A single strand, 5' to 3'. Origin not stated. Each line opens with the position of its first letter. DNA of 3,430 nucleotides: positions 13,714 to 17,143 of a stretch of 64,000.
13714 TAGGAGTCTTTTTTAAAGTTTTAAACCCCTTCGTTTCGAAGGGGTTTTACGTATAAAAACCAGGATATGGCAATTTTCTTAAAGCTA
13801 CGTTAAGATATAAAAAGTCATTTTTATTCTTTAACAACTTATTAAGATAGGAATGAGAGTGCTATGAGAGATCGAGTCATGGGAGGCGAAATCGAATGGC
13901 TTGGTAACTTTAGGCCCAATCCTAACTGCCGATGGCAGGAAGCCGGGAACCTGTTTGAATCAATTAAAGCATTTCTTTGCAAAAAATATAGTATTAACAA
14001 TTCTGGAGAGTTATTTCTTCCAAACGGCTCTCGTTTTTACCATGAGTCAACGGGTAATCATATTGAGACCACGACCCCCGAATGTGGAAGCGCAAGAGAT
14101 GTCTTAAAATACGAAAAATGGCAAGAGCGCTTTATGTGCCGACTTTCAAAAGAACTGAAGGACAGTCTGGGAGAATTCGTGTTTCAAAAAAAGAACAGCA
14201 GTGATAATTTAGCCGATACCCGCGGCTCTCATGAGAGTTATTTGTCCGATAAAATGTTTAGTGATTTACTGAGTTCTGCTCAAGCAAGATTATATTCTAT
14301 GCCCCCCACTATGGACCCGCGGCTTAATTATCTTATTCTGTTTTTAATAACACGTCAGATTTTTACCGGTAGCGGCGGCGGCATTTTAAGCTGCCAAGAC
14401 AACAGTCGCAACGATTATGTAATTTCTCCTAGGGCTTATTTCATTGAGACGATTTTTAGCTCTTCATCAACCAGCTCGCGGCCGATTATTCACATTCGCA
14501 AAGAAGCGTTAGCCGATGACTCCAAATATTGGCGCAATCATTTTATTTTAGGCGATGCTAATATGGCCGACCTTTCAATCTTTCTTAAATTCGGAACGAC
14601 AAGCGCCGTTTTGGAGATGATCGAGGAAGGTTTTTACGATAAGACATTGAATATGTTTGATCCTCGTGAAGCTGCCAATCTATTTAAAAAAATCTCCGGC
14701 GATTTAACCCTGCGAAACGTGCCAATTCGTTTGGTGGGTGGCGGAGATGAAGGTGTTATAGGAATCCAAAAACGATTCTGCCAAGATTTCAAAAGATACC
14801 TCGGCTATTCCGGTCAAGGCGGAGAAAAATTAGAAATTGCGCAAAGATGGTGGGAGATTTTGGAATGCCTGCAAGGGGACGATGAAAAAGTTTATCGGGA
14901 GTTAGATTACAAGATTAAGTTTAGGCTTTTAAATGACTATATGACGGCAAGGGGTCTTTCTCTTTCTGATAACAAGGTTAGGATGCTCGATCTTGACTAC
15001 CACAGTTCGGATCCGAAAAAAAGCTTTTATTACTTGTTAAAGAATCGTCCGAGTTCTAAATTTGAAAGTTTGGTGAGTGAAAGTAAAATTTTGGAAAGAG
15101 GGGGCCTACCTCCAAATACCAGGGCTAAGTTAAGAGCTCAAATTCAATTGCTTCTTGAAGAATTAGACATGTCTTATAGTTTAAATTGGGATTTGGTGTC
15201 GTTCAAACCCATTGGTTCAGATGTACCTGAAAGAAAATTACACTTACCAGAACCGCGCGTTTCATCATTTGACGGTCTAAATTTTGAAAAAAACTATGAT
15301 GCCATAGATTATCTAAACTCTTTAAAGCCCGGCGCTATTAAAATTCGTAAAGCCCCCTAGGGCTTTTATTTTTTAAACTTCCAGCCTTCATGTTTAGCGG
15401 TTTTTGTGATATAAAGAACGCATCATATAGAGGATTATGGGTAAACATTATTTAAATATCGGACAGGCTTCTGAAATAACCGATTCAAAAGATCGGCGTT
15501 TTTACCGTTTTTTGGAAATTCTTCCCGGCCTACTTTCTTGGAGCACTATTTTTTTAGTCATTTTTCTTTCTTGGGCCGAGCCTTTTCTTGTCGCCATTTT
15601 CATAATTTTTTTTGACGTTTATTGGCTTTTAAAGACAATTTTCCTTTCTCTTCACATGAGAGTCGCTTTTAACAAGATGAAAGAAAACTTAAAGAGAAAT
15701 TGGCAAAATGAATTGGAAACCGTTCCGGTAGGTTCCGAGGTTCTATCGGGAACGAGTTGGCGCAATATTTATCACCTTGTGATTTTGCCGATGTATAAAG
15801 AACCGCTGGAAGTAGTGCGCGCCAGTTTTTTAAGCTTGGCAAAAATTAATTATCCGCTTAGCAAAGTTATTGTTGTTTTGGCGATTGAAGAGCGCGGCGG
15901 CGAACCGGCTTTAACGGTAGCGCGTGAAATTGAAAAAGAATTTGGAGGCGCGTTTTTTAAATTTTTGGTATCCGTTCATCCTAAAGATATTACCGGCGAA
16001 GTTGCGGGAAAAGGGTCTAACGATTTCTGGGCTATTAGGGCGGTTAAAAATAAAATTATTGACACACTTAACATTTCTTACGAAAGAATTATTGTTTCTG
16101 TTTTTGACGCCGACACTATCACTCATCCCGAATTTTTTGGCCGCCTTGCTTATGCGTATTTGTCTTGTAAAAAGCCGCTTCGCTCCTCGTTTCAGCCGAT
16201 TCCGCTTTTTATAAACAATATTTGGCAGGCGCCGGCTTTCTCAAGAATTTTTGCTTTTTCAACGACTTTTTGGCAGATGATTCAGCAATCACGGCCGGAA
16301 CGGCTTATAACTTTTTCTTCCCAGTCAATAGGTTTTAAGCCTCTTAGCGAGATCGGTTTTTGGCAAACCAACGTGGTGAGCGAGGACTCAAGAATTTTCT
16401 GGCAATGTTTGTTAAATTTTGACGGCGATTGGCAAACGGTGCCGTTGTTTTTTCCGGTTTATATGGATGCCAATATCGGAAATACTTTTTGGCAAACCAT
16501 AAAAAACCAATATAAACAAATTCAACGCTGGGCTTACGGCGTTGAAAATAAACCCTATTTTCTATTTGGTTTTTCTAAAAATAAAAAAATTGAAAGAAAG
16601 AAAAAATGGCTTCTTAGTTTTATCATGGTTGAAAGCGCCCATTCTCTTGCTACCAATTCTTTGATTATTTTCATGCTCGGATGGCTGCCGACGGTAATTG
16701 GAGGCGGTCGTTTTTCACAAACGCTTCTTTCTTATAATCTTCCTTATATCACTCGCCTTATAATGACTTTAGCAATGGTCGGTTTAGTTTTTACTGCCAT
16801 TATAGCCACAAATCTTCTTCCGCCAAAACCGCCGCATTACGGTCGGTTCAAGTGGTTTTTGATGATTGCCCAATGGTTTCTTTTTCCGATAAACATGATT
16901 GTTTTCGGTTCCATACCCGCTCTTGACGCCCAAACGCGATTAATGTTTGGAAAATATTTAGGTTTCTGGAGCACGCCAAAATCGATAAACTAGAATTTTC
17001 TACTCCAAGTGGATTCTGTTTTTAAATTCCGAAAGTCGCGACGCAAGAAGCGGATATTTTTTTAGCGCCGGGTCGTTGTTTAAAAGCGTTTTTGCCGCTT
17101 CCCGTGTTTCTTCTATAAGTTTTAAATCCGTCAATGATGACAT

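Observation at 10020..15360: Orphan pupylation-like module: Mpa/ARC ATPase ending in GQYL plus two PafA/Dop paralogs, with no Pup/UBact or proteasome genes visible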

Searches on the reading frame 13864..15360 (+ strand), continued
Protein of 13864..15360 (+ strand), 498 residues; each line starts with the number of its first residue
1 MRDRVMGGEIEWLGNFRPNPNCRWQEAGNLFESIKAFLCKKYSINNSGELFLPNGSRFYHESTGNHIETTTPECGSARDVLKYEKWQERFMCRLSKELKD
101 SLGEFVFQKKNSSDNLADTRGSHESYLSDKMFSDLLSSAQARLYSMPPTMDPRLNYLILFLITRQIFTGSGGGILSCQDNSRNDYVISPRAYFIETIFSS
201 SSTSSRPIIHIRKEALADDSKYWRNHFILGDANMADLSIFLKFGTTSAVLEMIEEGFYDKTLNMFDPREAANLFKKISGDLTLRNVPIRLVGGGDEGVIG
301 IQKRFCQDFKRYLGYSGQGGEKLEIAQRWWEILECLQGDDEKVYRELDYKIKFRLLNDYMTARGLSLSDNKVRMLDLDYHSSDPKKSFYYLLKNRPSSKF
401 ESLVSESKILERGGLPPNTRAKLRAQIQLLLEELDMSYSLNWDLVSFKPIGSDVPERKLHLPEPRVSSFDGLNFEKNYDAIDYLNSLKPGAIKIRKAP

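Call 54: find_encoding_contigs(protein=P0003, flank=10000, max_places=3)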
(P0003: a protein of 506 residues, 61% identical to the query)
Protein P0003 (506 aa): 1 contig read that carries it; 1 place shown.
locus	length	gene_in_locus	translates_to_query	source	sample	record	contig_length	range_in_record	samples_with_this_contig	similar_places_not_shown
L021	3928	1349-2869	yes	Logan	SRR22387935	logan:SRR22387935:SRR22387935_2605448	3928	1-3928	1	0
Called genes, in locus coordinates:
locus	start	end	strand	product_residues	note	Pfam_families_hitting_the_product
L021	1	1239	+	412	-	?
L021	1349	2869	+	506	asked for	PF03136:Pup_ligase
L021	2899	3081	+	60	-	-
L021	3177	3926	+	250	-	?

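Call 55: find_encoding_contigs(protein=P0007, flank=10000, max_places=3)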
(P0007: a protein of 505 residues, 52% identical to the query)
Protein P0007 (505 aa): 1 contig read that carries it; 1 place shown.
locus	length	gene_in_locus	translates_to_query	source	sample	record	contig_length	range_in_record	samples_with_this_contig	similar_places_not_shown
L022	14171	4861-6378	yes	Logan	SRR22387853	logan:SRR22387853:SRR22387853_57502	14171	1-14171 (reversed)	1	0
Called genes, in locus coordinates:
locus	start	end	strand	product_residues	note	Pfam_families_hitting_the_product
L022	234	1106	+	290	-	PF01619:Pro_dh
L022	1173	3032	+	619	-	PF17758:Prot_ATP_ID_OB_N, PF16450:Prot_ATP_ID_OB_C, PF00004:AAA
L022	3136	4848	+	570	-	PF03136:Pup_ligase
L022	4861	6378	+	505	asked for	PF03136:Pup_ligase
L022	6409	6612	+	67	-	PF05639:Pup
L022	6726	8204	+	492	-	PF03136:Pup_ligase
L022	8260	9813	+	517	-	-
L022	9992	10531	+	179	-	PF20803:PaaX_M, PF09827:CRISPR_Cas2 (weak)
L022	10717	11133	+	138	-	-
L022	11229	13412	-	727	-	PF17191:RecG_wedge, PF01336:tRNA_anti-codon (weak), PF00270:DEAD, PF04851:ResIII, PF07517:SecA_DEAD (weak), PF00271:Helicase_C, PF22590:Cas3-like_C_2 (weak), PF19833:RecG_dom3_C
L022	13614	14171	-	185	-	?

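Call 65: predict_structure(alignment_id=A4)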
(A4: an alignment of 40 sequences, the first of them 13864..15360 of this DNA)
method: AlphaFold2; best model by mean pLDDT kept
length: 498 residues; sequences in the alignment: 40
mean_pLDDT: 93.1   pTM: 0.93
mean pLDDT of the five models: 93.1, 91.9, 91.8, 91.7, 91.6
residues with pLDDT >= 90: 426; 70-90: 60; 50-70: 11; < 50: 1
segments of 3 or more residues with pLDDT < 50: none
pLDDT, mean of each block of 10 residues (from residue 1): 90 95 94 94 81 94 91 97 97 95 95 85 94 92 82 97 98 75 86 92 83 88 94 98 98 96 95 97 96 94 98 96 98 97 97 98 95 96 96 93 94 91 95 94 93 93 94 94 96 76
secondary structure, 60 per line:
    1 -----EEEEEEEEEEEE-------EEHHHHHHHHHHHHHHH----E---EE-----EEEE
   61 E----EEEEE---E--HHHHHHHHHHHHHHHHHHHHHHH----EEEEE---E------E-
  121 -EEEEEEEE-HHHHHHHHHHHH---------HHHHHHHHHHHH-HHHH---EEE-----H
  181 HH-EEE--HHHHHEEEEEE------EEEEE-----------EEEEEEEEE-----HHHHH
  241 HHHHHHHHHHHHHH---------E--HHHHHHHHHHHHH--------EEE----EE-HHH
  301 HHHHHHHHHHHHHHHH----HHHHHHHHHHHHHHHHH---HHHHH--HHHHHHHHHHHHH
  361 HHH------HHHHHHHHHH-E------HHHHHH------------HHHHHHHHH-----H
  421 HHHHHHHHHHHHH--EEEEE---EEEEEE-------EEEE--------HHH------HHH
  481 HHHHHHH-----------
elements in order: E6-17 H27-41 E57-61 E66-70 H77-99 E104-108 E122-129 H131-142 H152-163 H165-168 E172-174 E184-186 H189-193 E194-199 E206-210 E222-230 H236-254 H267-279 E288-290 H298-316 H321-337 H341-345 H348-363 H370-379 H388-393 H406-414 H420-433 E436-440 E444-449 E457-460 H478-487

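Call 68: fold_search(model_id=the predicted structure, library=pdb)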
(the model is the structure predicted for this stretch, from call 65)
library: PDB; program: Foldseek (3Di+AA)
matches with E <= 10: 245; with E <= 0.001: 30
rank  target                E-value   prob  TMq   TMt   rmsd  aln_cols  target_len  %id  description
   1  4bjr_A                2.9e-33  1.00  0.77  0.77   9.9       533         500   26  Crystal structure of the complex between Prokaryotic Ubiquitin-like Protein Pup and its Ligase PafA (released 2013-05-01)
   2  4b0r                  4.1e-33  1.00  0.80  0.87   4.0       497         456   28  Structure of the Deamidase-Depupylase Dop of the Prokaryotic Ubiquitin-like Modification Pathway (released 2012-09-12)
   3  7oyh_A                1.7e-32  1.00  0.82  0.86   4.2       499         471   28  Crystal structure of depupylase Dop in complex with Pup and ADP/tetrafluoromagnesate (released 2021-12-01)
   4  7oxy_A                2.1e-32  1.00  0.82  0.86   4.1       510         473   27  Crystal structure of depupylase Dop in complex with Pup and AMP-PCP (released 2021-12-01)
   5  7oy3_A                2.3e-32  1.00  0.82  0.86   4.1       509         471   28  Crystal structure of depupylase Dop in complex with phosphorylated Pup and ADP (released 2021-12-01)
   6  4bjr_B                5.2e-32  1.00  0.78  0.79   9.1       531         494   25  Crystal structure of the complex between Prokaryotic Ubiquitin-like Protein Pup and its Ligase PafA (released 2013-05-01)
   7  7oxv                  7.9e-32  1.00  0.80  0.80   4.1       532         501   26  Crystal structure of depupylase Dop in the Dop-loop-inserted state (released 2021-12-01)
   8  5lrt                  3.8e-31  1.00  0.80  0.86   4.0       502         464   28  Structure of the Deamidase-Depupylase Dop of the Prokaryotic Ubiquitin-like Modification Pathway in Complex with ADP and (released 2017-02-01)
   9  9cku_G                2.1e-27  1.00  0.71  0.90   3.1       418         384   28  Complex of M. smegmatis Dop with M. tuberculosis CoaX and Pup91 (released 2024-11-13)
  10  4b0t_B                2.5e-26  1.00  0.73  0.76   6.3       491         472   27  Structure of the Pup Ligase PafA of the Prokaryotic Ubiquitin-like Modification Pathway in Complex with ADP (released 2012-09-12)
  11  4b0t_A                1.7e-25  1.00  0.72  0.76   7.9       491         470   26  Structure of the Pup Ligase PafA of the Prokaryotic Ubiquitin-like Modification Pathway in Complex with ADP (released 2012-09-12)
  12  1r8g_A                8.0e-07  1.00  0.43  0.57   6.3       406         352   12  Structure and function of YbdK (released 2004-08-17)
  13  1tt4_A                1.8e-06  1.00  0.43  0.57   6.1       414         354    9  Structure of NP459575, a predicted glutathione synthase from Salmonella typhimurium (released 2004-08-17)
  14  3ln7_B                2.5e-06  1.00  0.43  0.32   9.1       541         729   11  Crystal structure of a bifunctional glutathione synthetase from Pasteurella multocida (released 2011-04-13)
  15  3ln6                  2.9e-06  1.00  0.43  0.31   9.2       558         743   10  Crystal structure of a bifunctional glutathione synthetase from Streptococcus agalactiae (released 2011-04-13)
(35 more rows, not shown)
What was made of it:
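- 13864..15360 (+): lig2: Pup-ligase-family paralog, 498 aa. PafA-like N-terminal spacing with no Dop-loop; keeps E-x-E, H-E, TRQ, RPxxxxRxE and GDANM motifs; has Glu where PafA and Dop have the catalytic Asp. Likely the Pup ligase (inferred). Its last six codons are new sequence created by the deletion. AF2 model has pLDDT 93 (call 65) and matches PafA and Dop equally (call 68).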

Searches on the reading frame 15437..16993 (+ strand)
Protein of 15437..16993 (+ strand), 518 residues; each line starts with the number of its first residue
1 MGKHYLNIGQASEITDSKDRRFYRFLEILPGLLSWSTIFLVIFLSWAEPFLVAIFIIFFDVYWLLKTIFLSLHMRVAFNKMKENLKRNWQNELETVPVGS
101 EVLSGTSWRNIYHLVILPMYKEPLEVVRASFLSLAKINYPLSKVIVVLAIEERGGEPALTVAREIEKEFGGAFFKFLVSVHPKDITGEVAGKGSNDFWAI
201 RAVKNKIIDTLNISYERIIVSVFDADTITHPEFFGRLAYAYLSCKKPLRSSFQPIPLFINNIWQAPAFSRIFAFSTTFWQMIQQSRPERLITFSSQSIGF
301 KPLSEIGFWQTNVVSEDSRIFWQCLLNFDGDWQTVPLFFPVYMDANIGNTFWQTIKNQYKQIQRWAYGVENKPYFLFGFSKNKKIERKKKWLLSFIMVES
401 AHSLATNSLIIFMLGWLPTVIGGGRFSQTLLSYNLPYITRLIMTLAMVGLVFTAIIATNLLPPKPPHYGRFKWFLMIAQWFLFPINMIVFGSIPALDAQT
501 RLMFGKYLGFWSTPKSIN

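Call 4: search_protein_families(library=pfam, proteins=[window:15437-16993:+], max_evalue=0.01)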
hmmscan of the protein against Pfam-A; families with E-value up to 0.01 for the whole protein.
window:15437-16993:+ (518 aa): 2 families
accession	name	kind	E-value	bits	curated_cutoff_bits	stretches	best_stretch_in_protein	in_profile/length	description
PF13632.12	Glyco_trans_2_3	-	0.00018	21.8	27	1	220-454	2-196/198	Glycosyl transferase family group 2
PF13641.12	Glyco_tranf_2_3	-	0.0002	21.9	27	1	115-237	5-107/230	Glycosyltransferase like family 2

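Call 5: search_protein_families(library=ncbifam, proteins=[window:15437-16993:+], max_evalue=0.01)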
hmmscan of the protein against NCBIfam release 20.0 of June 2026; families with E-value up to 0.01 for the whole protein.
window:15437-16993:+ (518 aa): 1 family
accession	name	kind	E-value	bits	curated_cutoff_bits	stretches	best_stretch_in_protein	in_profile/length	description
TIGR03937.1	PgaC_IcaA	equivalog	0.00096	18.2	422.3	1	302-449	211-345/407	poly-beta-1,6-N-acetyl-D-glucosamine synthase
